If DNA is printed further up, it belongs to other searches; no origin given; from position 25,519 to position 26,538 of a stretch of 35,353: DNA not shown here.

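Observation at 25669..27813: Tightly coupled four-gene nucleotide operon: OMPDC-like protein lacking a catalytic Asp, PRTase, MazG-like and Nudix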

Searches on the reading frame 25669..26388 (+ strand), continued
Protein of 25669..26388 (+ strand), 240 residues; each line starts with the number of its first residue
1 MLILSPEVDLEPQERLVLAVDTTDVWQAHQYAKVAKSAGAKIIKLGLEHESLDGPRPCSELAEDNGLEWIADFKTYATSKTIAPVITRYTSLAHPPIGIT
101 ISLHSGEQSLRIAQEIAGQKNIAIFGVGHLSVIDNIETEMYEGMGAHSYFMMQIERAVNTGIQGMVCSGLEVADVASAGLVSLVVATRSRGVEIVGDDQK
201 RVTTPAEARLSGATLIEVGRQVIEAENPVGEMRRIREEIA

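Call 69: fold_search(model_id=the predicted structure, library=pdb)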
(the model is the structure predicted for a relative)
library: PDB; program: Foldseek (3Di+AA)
matches with E <= 10: 1855; with E <= 0.001: 737
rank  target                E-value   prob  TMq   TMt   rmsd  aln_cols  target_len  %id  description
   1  1dbt_B                1.8e-14  1.00  0.84  0.86   2.4       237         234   21  CRYSTAL STRUCTURE OF OROTIDINE 5'-MONOPHOSPHATE DECARBOXYLASE FROM BACILLUS SUBTILIS COMPLEXED WITH UMP (released 2000-03-06)
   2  1dbt_A                2.4e-14  1.00  0.84  0.84   2.4       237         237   21  CRYSTAL STRUCTURE OF OROTIDINE 5'-MONOPHOSPHATE DECARBOXYLASE FROM BACILLUS SUBTILIS COMPLEXED WITH UMP (released 2000-03-06)
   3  1eix_C                3.2e-14  1.00  0.85  0.87   2.2       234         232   20  STRUCTURE OF OROTIDINE 5'-MONOPHOSPHATE DECARBOXYLASE FROM E. COLI, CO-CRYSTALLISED WITH THE INHIBITOR BMP (released 2000-03-15)
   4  1eix_A                3.4e-14  1.00  0.85  0.88   2.4       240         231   20  STRUCTURE OF OROTIDINE 5'-MONOPHOSPHATE DECARBOXYLASE FROM E. COLI, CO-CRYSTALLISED WITH THE INHIBITOR BMP (released 2000-03-15)
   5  8cso_C                4.0e-14  1.00  0.84  0.87   2.1       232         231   19  Crystal Structure of Orotidine 5'-phosphate decarboxylase from Klebsiella pneumoniae in complex with Uridine-5'-monoph (released 2022-06-08)
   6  8cso_A                4.5e-14  1.00  0.85  0.88   2.1       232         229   20  Crystal Structure of Orotidine 5'-phosphate decarboxylase from Klebsiella pneumoniae in complex with Uridine-5'-monoph (released 2022-06-08)
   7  3ldv_B                1.2e-13  1.00  0.79  0.84   2.8       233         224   18  1.77 Angstrom resolution crystal structure of orotidine 5'-phosphate decarboxylase from Vibrio cholerae O1 biovar elto (released 2010-01-26)
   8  2yyu_B                2.3e-13  1.00  0.81  0.84   2.6       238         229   18  Crystal structure of uncharacterized conserved protein from Geobacillus kaustophilus (released 2007-11-06)
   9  3uwq_B                2.3e-13  1.00  0.79  0.84   3.0       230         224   20  1.80 Angstrom resolution crystal structure of orotidine 5'-phosphate decarboxylase from Vibrio cholerae O1 biovar elto (released 2011-12-14)
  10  3uwq_A                4.5e-13  1.00  0.78  0.84   2.9       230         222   19  1.80 Angstrom resolution crystal structure of orotidine 5'-phosphate decarboxylase from Vibrio cholerae O1 biovar elto (released 2011-12-14)
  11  8cso_E                4.8e-13  1.00  0.81  0.84   2.5       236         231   19  Crystal Structure of Orotidine 5'-phosphate decarboxylase from Klebsiella pneumoniae in complex with Uridine-5'-monoph (released 2022-06-08)
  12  2yyu_A                6.0e-13  1.00  0.79  0.83   2.9       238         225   18  Crystal structure of uncharacterized conserved protein from Geobacillus kaustophilus (released 2007-11-06)
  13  8cso_I                7.1e-13  1.00  0.77  0.84   2.7       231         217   18  Crystal Structure of Orotidine 5'-phosphate decarboxylase from Klebsiella pneumoniae in complex with Uridine-5'-monoph (released 2022-06-08)
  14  3ru6_B                8.4e-13  1.00  0.77  0.83   3.1       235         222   20  1.8 Angstrom resolution crystal structure of orotidine 5'-phosphate decarboxylase (pyrF) from Campylobacter jejuni sub (released 2011-05-18)
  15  8cso_D                1.0e-12  1.00  0.78  0.84   2.7       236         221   18  Crystal Structure of Orotidine 5'-phosphate decarboxylase from Klebsiella pneumoniae in complex with Uridine-5'-monoph (released 2022-06-08)
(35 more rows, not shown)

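Call 71: find_related_loci(query=A5, collection=metagenome_contigs, flank=5000)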
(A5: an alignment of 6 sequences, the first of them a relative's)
Query A5 (240 aa) in metagenome_contigs; peptide patterns used: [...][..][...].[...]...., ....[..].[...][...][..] (x = any residue, [..] = any of these).
360 stretches matched a pattern; 87 encode a relative of the query (tblastn E <= 1e-3); the best 80 are kept; 80 distinct loci.
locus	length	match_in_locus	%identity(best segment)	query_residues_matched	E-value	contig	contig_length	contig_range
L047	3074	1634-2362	47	1-239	7e-59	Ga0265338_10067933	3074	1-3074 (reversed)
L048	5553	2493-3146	32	9-222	2e-17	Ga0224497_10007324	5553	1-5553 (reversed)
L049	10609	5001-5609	27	42-239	6e-17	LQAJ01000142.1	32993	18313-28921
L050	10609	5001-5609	27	42-239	6e-17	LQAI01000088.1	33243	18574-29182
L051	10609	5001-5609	27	42-239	9e-17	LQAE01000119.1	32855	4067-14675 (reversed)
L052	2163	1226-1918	28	13-239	4e-16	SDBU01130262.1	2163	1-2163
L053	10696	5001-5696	26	10-239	3e-15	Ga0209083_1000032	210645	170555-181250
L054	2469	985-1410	33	96-235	3e-15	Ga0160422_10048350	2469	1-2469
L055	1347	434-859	33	96-235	3e-15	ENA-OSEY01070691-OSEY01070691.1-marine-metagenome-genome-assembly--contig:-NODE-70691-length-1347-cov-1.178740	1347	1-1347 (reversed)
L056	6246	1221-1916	26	11-239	8e-15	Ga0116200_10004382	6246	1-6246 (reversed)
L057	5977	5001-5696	26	11-239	8e-15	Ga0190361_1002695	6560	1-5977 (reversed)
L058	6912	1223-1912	28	14-239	1e-14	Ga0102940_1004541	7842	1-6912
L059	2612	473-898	33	96-235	1e-14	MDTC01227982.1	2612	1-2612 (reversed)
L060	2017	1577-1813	47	157-234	2e-14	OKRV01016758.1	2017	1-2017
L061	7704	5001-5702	27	8-239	3e-14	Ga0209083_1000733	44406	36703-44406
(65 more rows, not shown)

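Call 72: find_encoding_contigs(protein=P0001, flank=1000, max_places=4)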
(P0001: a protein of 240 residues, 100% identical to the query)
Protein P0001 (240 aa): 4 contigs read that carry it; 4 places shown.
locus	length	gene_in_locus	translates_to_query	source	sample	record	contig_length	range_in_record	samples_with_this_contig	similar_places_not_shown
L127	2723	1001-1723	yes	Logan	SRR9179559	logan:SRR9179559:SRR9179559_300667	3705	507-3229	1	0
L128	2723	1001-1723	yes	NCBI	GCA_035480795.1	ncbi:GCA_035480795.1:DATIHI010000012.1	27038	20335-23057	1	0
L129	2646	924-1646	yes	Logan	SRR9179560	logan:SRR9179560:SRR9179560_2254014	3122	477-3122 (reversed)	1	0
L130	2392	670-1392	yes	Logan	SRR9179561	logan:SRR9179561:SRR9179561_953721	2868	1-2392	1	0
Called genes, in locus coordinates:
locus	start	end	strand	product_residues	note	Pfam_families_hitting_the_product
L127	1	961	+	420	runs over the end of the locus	PF01204:Trehalase, PF22422:MGH1-like_GH, PF01204:Trehalase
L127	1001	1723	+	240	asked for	PF00215:OMPdecase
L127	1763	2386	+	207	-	-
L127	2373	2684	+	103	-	PF03819:MazG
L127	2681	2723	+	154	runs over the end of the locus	PF00293:NUDIX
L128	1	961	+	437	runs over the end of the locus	PF01204:Trehalase, PF22422:MGH1-like_GH, PF01204:Trehalase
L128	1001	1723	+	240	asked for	PF00215:OMPdecase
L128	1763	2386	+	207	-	-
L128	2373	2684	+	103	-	PF03819:MazG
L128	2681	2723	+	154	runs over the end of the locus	PF00293:NUDIX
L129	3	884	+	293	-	?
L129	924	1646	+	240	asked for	PF00215:OMPdecase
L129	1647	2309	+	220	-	-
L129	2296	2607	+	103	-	PF03819:MazG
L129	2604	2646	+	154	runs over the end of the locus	PF00293:NUDIX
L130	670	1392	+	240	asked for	PF00215:OMPdecase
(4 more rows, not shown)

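Call 73: find_encoding_contigs(protein=P0003, flank=3000, max_places=2)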
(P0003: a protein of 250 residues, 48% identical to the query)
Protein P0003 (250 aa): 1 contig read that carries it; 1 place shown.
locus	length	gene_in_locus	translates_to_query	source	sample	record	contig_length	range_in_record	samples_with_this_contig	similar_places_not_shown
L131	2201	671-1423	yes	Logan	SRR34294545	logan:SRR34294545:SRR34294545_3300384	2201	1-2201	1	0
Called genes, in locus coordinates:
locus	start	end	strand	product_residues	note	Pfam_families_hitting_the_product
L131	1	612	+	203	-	?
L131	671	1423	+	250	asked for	PF00215:OMPdecase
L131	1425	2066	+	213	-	-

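Call 74: find_encoding_contigs(protein=P0002, flank=3000, max_places=2)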
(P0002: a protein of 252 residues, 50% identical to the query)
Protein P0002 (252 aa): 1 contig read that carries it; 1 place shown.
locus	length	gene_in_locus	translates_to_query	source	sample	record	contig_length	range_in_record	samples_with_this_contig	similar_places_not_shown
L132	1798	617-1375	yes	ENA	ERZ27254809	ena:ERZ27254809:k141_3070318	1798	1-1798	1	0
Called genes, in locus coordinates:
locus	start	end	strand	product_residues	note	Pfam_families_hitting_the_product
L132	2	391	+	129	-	?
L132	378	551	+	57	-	-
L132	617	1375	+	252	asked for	PF00215:OMPdecase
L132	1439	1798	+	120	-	?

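Call 76: search_protein_families(library=padloc, proteins=[window:25669-26388:+], max_evalue=0.01)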
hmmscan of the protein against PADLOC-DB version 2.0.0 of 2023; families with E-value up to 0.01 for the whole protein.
window:25669-26388:+ (240 aa): 0 families

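Call 83: find_encoding_contigs(protein=P0104, flank=4000, max_places=2)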
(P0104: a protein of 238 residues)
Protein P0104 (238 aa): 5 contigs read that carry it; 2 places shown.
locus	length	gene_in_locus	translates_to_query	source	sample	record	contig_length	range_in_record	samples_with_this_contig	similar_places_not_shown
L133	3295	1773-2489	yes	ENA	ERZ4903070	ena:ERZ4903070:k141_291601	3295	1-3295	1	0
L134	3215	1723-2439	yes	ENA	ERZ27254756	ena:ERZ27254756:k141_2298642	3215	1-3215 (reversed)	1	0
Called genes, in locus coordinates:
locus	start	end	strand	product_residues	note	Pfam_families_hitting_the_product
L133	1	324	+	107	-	?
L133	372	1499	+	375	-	-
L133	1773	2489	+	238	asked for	PF00215:OMPdecase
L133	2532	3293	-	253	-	?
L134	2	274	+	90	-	?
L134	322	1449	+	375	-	-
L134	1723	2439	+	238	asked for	PF00215:OMPdecase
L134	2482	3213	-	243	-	?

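Call 84: find_encoding_contigs(protein=P0126, flank=4000, max_places=2)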
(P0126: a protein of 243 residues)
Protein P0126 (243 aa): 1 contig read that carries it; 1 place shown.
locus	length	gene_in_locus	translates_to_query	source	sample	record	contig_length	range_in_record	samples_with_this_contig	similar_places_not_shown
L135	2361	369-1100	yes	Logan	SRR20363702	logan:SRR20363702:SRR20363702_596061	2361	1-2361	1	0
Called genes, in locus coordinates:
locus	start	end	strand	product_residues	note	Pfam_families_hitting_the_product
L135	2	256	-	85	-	?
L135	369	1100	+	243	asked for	PF00215:OMPdecase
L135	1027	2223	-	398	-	-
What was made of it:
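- Some of these stand alone (calls 83, 84).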
